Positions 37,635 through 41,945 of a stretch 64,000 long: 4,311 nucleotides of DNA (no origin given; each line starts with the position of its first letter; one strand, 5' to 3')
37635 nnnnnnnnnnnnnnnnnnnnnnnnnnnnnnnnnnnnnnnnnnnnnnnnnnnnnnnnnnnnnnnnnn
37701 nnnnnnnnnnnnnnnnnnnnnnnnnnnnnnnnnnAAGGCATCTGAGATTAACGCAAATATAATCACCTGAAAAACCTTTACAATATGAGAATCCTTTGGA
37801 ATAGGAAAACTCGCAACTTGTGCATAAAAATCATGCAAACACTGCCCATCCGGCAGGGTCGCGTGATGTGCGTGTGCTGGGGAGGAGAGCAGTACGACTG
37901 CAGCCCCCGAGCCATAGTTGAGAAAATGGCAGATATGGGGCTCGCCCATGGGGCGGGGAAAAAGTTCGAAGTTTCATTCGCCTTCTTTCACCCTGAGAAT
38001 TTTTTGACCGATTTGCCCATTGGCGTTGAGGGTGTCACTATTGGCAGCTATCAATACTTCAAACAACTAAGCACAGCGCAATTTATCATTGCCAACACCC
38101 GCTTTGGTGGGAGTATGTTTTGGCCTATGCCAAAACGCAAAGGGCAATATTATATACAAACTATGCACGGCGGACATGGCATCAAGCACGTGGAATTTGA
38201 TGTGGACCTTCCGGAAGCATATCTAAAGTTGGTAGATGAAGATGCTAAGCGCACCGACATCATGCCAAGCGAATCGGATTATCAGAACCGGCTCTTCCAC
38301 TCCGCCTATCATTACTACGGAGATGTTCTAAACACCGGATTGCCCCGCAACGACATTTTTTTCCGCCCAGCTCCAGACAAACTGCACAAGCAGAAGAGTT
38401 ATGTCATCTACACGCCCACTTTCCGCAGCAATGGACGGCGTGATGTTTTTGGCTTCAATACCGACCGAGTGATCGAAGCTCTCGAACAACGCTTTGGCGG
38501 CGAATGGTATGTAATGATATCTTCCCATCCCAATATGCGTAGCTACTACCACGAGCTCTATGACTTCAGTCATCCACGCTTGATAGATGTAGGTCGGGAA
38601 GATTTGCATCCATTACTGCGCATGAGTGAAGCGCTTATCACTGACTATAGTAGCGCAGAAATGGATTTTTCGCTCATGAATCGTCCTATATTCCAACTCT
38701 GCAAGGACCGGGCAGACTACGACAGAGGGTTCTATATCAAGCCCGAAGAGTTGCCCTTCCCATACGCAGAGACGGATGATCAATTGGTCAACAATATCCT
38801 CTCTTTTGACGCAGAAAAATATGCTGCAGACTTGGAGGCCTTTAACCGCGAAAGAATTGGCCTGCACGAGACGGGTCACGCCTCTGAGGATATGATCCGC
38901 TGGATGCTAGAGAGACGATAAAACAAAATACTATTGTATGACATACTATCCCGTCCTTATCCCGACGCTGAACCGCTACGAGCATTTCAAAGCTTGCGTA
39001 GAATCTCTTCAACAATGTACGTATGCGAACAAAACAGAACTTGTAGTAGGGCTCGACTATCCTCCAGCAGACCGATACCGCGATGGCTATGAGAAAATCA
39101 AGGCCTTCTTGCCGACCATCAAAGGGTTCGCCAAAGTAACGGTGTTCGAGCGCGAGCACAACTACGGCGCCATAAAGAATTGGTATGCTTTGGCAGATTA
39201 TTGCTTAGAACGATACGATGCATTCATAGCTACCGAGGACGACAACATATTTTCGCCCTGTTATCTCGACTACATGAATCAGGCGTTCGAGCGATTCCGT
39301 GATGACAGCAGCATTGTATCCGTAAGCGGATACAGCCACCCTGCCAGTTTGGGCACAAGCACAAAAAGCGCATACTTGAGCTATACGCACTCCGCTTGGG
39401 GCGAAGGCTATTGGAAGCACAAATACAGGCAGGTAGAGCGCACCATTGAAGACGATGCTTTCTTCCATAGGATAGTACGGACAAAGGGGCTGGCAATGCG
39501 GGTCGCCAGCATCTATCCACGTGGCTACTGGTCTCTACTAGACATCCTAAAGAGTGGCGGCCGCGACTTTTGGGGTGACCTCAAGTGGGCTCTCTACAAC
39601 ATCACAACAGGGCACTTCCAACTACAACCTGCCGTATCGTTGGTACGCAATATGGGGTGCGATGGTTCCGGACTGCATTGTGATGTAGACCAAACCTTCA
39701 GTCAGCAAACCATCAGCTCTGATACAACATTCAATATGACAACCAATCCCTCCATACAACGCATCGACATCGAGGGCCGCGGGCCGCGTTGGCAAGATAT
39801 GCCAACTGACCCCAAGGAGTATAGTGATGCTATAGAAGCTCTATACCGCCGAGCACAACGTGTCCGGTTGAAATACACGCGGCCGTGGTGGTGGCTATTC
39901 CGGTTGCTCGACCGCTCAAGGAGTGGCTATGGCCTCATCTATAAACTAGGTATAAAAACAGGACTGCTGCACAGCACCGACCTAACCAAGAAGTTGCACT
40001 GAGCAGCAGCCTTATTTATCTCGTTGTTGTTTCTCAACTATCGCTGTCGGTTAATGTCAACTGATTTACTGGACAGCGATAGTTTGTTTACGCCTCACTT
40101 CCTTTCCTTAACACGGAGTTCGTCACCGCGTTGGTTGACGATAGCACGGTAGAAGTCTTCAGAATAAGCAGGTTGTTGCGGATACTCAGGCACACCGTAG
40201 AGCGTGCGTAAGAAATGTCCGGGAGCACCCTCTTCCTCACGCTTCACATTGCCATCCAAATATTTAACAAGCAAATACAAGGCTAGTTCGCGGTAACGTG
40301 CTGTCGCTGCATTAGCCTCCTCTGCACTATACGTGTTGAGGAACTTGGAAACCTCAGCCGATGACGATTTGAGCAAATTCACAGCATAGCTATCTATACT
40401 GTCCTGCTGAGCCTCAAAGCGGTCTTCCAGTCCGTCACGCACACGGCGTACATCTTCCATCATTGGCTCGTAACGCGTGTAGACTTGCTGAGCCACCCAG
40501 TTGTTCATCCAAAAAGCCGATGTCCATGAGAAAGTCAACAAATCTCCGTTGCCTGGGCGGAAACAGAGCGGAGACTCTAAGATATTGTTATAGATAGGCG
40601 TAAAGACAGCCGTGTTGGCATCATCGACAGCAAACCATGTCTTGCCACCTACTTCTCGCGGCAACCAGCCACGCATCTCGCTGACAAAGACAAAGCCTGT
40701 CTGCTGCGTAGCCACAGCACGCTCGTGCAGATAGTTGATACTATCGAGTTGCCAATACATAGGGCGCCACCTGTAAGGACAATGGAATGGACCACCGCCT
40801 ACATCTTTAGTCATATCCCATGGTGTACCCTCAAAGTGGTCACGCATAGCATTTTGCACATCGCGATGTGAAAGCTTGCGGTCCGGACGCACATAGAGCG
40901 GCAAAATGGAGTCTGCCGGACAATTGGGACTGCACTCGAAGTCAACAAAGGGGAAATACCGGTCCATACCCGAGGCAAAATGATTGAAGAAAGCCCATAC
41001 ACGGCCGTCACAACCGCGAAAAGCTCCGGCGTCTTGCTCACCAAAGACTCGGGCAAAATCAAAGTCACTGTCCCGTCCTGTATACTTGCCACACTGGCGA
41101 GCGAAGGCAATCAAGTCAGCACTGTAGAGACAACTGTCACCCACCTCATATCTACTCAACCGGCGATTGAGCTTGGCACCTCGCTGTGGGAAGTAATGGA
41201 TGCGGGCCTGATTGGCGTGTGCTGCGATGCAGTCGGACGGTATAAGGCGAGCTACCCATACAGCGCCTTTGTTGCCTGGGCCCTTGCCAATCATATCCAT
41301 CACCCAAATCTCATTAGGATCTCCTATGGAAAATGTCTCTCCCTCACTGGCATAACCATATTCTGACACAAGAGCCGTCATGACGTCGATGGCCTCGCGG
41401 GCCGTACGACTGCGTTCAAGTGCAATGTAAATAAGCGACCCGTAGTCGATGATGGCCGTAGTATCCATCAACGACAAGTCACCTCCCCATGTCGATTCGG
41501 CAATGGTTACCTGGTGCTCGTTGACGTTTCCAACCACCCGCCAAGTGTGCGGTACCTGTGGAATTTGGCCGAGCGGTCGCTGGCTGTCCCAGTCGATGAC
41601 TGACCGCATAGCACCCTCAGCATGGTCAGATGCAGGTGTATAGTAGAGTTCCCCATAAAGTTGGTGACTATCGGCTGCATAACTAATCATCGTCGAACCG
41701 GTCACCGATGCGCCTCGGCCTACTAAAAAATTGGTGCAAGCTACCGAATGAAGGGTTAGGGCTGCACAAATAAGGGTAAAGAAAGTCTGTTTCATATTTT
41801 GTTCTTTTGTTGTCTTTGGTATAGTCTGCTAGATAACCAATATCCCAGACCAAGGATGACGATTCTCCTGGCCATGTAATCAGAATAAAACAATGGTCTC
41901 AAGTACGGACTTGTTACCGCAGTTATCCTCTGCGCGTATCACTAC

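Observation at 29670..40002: Hybrid surface-polymer locus: Wza/Wzc-type export proteins plus a Wzm/Wzt ABC exporter plus a TagF-type glycerophosphotransferase, with no Wzx or Wzy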

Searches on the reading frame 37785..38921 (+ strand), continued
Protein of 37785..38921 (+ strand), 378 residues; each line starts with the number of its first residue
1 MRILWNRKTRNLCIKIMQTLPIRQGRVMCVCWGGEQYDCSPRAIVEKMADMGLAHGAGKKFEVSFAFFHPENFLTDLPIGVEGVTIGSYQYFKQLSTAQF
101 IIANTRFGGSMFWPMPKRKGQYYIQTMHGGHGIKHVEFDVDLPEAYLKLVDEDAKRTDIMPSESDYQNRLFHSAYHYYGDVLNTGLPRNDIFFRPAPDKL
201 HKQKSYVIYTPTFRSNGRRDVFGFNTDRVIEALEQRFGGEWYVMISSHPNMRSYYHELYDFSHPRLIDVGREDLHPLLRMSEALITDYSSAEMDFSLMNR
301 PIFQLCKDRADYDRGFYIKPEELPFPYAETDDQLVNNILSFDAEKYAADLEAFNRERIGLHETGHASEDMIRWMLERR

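Call 21: find_encoding_contigs(protein=P0095, flank=10000, max_places=1)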
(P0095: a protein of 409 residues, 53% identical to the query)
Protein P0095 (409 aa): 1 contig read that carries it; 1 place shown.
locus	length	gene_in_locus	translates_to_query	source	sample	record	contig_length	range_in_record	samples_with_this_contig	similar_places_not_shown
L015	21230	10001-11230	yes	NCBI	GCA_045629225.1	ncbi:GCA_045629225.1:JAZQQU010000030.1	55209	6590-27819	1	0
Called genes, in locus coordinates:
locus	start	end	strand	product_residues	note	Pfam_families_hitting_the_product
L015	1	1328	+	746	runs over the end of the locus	PF13306:LRR_5, PF00963:Cohesin (weak), PF00404:Dockerin_1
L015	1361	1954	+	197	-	PF00963:Cohesin (weak)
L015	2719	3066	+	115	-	PF01909:NTP_transf_2, PF18765:Polbeta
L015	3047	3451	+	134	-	PF05168:HEPN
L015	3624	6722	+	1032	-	PF02463:SMC_N (faint), PF13191:AAA_16 (faint), PF13555:AAA_29 (faint), PF20703:nSTAND1 (faint), PF00005:ABC_tran (faint), PF13304:AAA_21 (faint), PF17760:UvrA_inter, PF17755:UvrA_DNA-bind, +1 more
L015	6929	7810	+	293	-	PF00535:Glycos_transf_2 (weak)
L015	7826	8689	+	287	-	PF01061:ABC2_membrane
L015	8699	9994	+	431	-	PF00005:ABC_tran, PF13304:AAA_21 (faint)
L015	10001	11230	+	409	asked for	PF04464:Glyphos_transf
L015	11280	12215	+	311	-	PF00535:Glycos_transf_2, PF10111:Glyco_tranf_2_2 (weak)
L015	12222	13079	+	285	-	-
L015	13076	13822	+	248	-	PF00535:Glycos_transf_2, PF13641:Glyco_tranf_2_3 (weak)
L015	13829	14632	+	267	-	PF01531:Glyco_transf_11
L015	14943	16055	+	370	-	PF13439:Glyco_transf_4, PF13579:Glyco_trans_4_4, PF20706:GT4-conflict, PF00534:Glycos_transf_1, PF13692:Glyco_trans_1_4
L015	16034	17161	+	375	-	PF01757:Acyl_transf_3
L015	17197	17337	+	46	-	-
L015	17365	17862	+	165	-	PF12833:HTH_18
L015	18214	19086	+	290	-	PF00534:Glycos_transf_1, PF13692:Glyco_trans_1_4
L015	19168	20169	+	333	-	PF00535:Glycos_transf_2, PF10111:Glyco_tranf_2_2, PF13641:Glyco_tranf_2_3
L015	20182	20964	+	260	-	PF00535:Glycos_transf_2, PF10111:Glyco_tranf_2_2, PF13641:Glyco_tranf_2_3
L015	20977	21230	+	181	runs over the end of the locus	PF00132:Hexapep (faint), PF14602:Hexapep_2 (faint)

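Call 22: find_encoding_contigs(protein=P0118, flank=10000, max_places=1)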
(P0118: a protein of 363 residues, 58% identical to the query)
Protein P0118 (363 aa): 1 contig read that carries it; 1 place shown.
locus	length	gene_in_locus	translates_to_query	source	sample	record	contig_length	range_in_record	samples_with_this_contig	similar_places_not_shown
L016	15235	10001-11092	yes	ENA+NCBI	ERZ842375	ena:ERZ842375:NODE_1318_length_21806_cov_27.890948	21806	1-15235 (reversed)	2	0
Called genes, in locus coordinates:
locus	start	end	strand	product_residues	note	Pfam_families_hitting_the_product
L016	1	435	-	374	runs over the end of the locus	-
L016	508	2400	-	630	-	PF00664:ABC_membrane, PF00005:ABC_tran, PF02463:SMC_N (faint)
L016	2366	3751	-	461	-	PF01640:Peptidase_C10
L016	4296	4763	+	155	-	PF03061:4HBT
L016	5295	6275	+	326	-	PF01061:ABC2_membrane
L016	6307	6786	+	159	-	PF00383:dCMP_cyt_deam_1, PF14437:MafB19-deam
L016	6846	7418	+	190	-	-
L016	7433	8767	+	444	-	PF00005:ABC_tran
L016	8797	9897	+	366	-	PF01501:Glyco_transf_8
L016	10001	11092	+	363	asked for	PF04464:Glyphos_transf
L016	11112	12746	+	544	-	-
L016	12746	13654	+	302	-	PF00535:Glycos_transf_2, PF10111:Glyco_tranf_2_2 (weak)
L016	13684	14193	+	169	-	PF00132:Hexapep (faint)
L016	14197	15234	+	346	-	?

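Call 23: find_encoding_contigs(protein=P0032, flank=10000, max_places=1)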
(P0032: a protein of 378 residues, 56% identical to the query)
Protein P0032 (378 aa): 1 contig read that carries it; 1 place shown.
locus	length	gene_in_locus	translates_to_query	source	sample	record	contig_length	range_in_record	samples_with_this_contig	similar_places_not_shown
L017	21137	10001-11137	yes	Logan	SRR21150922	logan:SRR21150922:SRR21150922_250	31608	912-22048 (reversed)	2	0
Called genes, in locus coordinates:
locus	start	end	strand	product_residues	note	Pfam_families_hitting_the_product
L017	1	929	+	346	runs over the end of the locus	PF00535:Glycos_transf_2, PF10111:Glyco_tranf_2_2, PF13641:Glyco_tranf_2_3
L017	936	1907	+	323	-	PF01370:Epimerase, PF04321:RmlD_sub_bind (weak), PF01073:3Beta_HSD, PF07993:NAD_binding_4 (weak), PF16363:GDP_Man_Dehyd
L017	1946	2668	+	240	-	PF00483:NTP_transferase (faint), PF01128:IspD, PF12804:NTP_transf_3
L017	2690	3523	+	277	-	PF04991:LicD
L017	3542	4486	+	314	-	PF00535:Glycos_transf_2, PF10111:Glyco_tranf_2_2 (weak)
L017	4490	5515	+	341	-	PF00535:Glycos_transf_2, PF10111:Glyco_tranf_2_2, PF13641:Glyco_tranf_2_3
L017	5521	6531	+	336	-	PF00535:Glycos_transf_2, PF10111:Glyco_tranf_2_2, PF13641:Glyco_tranf_2_3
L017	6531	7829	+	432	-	-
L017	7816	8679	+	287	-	PF01061:ABC2_membrane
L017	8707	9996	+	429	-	PF00005:ABC_tran, PF13304:AAA_21 (faint)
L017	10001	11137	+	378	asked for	PF04464:Glyphos_transf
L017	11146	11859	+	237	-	PF00535:Glycos_transf_2, PF10111:Glyco_tranf_2_2 (weak)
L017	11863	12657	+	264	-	PF00535:Glycos_transf_2, PF13641:Glyco_tranf_2_3 (weak)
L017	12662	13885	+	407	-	PF04464:Glyphos_transf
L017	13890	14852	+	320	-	PF00535:Glycos_transf_2, PF10111:Glyco_tranf_2_2, PF13641:Glyco_tranf_2_3 (weak)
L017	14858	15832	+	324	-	PF20330:DUF6625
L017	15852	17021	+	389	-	PF00534:Glycos_transf_1, PF13692:Glyco_trans_1_4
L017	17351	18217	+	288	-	PF01757:Acyl_transf_3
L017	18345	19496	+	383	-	-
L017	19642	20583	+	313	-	PF17761:DUF1016_N, PF06250:YhcG_C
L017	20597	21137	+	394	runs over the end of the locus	PF12728:HTH_17 (weak), PF13310:Virulence_RhuM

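Call 76: predict_structure(alignment_id=A1)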
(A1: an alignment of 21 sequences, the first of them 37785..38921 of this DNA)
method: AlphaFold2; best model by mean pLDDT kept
length: 378 residues; sequences in the alignment: 21
mean_pLDDT: 90.4   pTM: 0.89
mean pLDDT of the five models: 90.4, 89.8, 89.1, 88.7, 83.4
residues with pLDDT >= 90: 247; 70-90: 111; 50-70: 20; < 50: 0
segments of 3 or more residues with pLDDT < 50: none
pLDDT, mean of each block of 10 residues (from residue 1): 76 90 97 88 96 92 96 93 94 95 80 83 84 74 85 90 91 88 93 74 86 88 96 97 93 93 96 90 91 92 93 84 95 99 97 93 95 97
secondary structure, 60 per line:
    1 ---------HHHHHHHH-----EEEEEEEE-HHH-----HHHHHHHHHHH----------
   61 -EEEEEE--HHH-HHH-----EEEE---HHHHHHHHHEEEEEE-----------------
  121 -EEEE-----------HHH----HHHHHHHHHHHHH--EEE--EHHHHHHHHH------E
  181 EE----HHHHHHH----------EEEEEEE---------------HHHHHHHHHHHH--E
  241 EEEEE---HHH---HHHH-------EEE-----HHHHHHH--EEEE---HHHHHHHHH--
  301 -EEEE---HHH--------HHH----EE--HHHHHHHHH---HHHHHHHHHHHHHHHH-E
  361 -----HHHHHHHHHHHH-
elements in order: H10-17 E23-30 H40-50 E62-67 E82-85 H89-97 E98-103 E122-125 H144-156 E159-161 H165-173 E180-182 H187-193 E204-210 H226-237 E240-245 H255-258 E266-268 H274-280 E283-286 H290-298 E302-305 H331-339 H343-358 H366-377

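Call 80: fold_search(model_id=the predicted structure, library=pdb)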
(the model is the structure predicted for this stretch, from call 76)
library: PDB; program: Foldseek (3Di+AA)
matches with E <= 10: 1302; with E <= 0.001: 312
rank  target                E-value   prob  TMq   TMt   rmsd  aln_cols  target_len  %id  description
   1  3l7j_D                7.3e-23  1.00  0.79  0.73   4.0       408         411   23  Structure of the Wall Teichoic Acid Polymerase TagF, H444N variant (released 2010-04-28)
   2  3l7m_A                7.7e-23  1.00  0.80  0.75   3.8       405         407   24  Structure of the Wall Teichoic Acid Polymerase TagF, H548A (released 2010-04-28)
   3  3l7m_B                1.0e-22  1.00  0.79  0.73   4.0       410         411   23  Structure of the Wall Teichoic Acid Polymerase TagF, H548A (released 2010-04-28)
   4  3l7j_B                1.2e-22  1.00  0.79  0.73   3.9       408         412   23  Structure of the Wall Teichoic Acid Polymerase TagF, H444N variant (released 2010-04-28)
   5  3l7j_A                1.5e-22  1.00  0.79  0.73   4.0       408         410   23  Structure of the Wall Teichoic Acid Polymerase TagF, H444N variant (released 2010-04-28)
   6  3l7j_C                1.8e-22  1.00  0.80  0.74   3.8       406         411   23  Structure of the Wall Teichoic Acid Polymerase TagF, H444N variant (released 2010-04-28)
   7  3l7m_D                4.9e-22  1.00  0.79  0.73   4.0       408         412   23  Structure of the Wall Teichoic Acid Polymerase TagF, H548A (released 2010-04-28)
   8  3l7i_A                1.2e-21  1.00  0.79  0.73   4.0       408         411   23  Structure of the Wall Teichoic Acid Polymerase TagF (released 2010-04-28)
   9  3l7k_B                1.3e-21  1.00  0.80  0.75   4.0       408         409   23  Structure of the Wall Teichoic Acid Polymerase TagF, H444N + CDPG (15 minute soak) (released 2010-04-28)
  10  3l7i_D                1.3e-21  1.00  0.78  0.73   3.9       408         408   23  Structure of the Wall Teichoic Acid Polymerase TagF (released 2010-04-28)
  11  3l7l_D                5.7e-21  1.00  0.79  0.74   3.7       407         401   23  Structure of the Wall Teichoic Acid Polymerase TagF, H444N + CDPG (30 minute soak) (released 2010-04-28)
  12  3l7k_D                6.4e-21  1.00  0.77  0.73   4.2       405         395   23  Structure of the Wall Teichoic Acid Polymerase TagF, H444N + CDPG (15 minute soak) (released 2010-04-28)
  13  8qoy                  2.7e-18  1.00  0.73  0.28   5.3       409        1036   20  Capsular polysaccharide synthesis multienzyme of Actinobacillus Pleuropneumoniae serotype 3 (released 2024-07-03)
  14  8va1_D                2.4e-16  1.00  0.69  0.49   5.7       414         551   18  S. aureus TarL H300N in complex with CDP-ribitol (single tetramer) (released 2024-04-03)
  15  8va1_B                9.4e-16  1.00  0.70  0.49   4.9       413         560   18  S. aureus TarL H300N in complex with CDP-ribitol (single tetramer) (released 2024-04-03)
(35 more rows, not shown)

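Call 85: search_protein_families(library=pfam, proteins=[L016:11112-12746:+, L001:13961-14773:+, L001:14882-15904:+, L001:16960-17868:+], max_evalue=0.1)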
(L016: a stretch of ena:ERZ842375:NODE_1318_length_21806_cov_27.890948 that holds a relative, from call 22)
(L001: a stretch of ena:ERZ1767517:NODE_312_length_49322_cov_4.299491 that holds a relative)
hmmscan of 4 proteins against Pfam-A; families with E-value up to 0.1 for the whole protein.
L016:11112-12746:+ (544 aa): 8 families
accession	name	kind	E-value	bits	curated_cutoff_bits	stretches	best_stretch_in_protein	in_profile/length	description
PF04326.19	SLFN_AlbA_2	-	1.4e-25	90.5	25.3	1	12-130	1-117/118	Schlafen, AlbA_2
PF13749.12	HATPase_c_4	-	7.9e-18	64.7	26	1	298-384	1-89/89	Putative ATP-dependent DNA helicase recG C-terminal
PF13412.12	HTH_24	-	3.5e-06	26.9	21.9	1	488-528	8-48/48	Winged helix-turn-helix DNA-binding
PF03297.21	Ribosomal_S25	-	0.00038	21.1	28.8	1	450-528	11-87/101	S25 ribosomal protein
PF02082.26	Rrf2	-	0.0016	19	30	1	491-538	17-64/132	Iron-dependent Transcriptional regulator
PF13545.12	HTH_Crp_2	-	0.0063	16.9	27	1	499-533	24-57/70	Crp-like helix-turn-helix domain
PF12802.13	MarR_2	-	0.0093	16.5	27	1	491-531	13-54/61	MarR family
PF01978.25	TrmB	-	0.059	13.7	25.6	0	495-538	20-63/68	Sugar-specific transcriptional regulator TrmB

L001:13961-14773:+ (270 aa): 0 families

L001:14882-15904:+ (340 aa): 0 families

L001:16960-17868:+ (302 aa): 0 families

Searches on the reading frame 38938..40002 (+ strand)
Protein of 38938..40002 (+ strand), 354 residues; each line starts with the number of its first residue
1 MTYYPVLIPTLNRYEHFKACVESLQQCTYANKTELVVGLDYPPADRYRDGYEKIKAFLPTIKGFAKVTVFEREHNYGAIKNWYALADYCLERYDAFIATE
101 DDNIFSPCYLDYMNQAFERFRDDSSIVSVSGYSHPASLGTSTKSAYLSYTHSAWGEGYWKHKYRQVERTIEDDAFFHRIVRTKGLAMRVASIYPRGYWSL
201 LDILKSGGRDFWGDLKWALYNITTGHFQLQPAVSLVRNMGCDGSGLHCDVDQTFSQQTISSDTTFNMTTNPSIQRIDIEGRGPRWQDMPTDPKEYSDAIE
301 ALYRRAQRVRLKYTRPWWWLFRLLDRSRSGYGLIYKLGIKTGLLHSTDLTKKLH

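Call 3: search_protein_families(library=pfam, proteins=[window:38938-40002:+], max_evalue=0.01)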
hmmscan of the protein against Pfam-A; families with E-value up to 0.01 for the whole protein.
window:38938-40002:+ (354 aa): 1 family
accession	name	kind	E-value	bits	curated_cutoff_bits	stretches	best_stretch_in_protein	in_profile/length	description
PF00535.33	Glycos_transf_2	-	2.4e-06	28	23.3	1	6-180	2-159/168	Glycosyl transferase family 2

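Call 4: search_protein_families(library=ncbifam, proteins=[window:38938-40002:+], max_evalue=0.01)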
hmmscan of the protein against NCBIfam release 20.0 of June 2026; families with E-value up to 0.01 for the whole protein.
window:38938-40002:+ (354 aa): 0 families

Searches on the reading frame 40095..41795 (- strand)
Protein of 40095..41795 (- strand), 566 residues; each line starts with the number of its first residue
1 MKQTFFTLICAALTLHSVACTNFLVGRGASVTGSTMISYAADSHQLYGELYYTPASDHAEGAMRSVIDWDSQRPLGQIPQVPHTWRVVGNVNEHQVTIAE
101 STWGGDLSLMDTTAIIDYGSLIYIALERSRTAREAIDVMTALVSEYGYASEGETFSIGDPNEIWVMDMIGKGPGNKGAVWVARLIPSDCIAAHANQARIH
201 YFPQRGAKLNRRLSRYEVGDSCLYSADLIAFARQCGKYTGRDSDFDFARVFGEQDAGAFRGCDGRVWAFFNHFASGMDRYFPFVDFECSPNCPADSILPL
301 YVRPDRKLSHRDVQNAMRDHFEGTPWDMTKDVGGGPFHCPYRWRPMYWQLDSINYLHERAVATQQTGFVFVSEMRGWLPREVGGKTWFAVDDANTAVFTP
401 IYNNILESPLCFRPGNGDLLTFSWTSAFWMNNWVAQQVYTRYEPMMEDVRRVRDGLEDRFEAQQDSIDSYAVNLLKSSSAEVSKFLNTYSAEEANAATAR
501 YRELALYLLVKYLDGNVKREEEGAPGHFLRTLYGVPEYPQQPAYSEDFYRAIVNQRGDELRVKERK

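Call 6: search_protein_families(library=pfam, proteins=[window:40095-41795:-], max_evalue=0.001)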
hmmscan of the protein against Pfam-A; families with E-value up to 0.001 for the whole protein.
window:40095-41795:- (566 aa): 1 family
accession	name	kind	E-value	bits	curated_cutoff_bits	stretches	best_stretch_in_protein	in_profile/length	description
PF03577.20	Peptidase_C69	-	7.1e-77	259.5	23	2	76-452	76-399/402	Peptidase family C69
